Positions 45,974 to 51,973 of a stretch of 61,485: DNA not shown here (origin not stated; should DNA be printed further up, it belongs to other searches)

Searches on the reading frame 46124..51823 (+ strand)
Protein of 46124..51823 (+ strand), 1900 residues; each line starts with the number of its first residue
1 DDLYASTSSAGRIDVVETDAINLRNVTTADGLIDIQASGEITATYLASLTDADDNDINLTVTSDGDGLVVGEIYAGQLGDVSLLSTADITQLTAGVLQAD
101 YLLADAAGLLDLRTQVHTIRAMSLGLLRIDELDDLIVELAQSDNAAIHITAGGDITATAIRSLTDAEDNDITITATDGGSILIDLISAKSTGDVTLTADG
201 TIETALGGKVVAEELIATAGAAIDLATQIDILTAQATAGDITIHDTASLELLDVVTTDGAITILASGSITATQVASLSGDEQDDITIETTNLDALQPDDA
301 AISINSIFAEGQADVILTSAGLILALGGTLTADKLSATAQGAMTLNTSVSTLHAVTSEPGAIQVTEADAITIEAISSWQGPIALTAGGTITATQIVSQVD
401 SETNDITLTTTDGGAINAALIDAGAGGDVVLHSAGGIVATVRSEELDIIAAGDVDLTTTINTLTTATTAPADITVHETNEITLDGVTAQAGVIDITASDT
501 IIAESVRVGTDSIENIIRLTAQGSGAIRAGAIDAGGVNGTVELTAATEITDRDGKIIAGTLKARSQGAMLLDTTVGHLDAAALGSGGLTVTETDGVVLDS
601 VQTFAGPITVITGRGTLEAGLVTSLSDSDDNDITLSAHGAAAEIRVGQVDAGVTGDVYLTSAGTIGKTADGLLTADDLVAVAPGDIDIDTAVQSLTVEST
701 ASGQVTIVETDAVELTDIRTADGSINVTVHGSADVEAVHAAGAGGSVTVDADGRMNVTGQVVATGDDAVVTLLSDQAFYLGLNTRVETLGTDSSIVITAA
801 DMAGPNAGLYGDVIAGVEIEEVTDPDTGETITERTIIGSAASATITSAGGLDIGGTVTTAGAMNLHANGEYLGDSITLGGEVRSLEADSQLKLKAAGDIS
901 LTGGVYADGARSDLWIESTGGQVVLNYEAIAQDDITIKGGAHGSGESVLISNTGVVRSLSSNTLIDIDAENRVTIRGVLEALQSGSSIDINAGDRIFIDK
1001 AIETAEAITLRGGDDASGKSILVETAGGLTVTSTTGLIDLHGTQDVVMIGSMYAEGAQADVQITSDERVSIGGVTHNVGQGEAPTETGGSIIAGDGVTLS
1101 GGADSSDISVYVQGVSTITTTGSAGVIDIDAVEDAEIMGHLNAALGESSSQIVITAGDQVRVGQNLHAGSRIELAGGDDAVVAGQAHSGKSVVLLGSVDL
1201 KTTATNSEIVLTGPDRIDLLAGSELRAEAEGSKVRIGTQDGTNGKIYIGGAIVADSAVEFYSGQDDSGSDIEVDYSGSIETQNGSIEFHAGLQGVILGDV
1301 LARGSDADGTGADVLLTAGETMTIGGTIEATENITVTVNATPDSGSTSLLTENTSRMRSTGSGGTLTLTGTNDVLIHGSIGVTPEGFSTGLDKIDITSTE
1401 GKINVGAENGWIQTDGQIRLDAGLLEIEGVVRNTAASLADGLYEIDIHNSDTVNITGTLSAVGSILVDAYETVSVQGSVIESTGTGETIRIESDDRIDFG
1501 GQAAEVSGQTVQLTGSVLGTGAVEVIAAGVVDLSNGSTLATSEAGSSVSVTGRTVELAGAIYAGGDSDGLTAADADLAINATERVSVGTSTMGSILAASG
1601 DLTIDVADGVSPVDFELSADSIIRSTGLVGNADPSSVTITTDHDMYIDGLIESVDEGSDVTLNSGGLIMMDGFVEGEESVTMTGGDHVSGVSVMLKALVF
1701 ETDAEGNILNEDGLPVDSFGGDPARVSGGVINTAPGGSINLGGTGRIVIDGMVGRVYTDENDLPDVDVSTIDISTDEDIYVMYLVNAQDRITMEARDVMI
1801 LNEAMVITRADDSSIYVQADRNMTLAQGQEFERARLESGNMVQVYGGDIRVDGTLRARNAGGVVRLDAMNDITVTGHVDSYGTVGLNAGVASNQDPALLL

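Call 6: search_protein_families(library=pfam, proteins=[window:46124-51823:+], max_evalue=1)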
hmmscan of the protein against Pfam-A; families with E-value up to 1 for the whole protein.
window:46124-51823:+ (1900 aa): 2 families
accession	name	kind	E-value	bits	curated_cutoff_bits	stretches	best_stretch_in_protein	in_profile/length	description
PF22692.1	LlgE_F_G_D1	-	0.0096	16.5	27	0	654-706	14-63/64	Flagellar hook protein FlgE/F/G D1 domain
PF24259.1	DUF7460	-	0.82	10.3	27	0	1711-1734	14-37/51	Domain of unknown function (DUF7460)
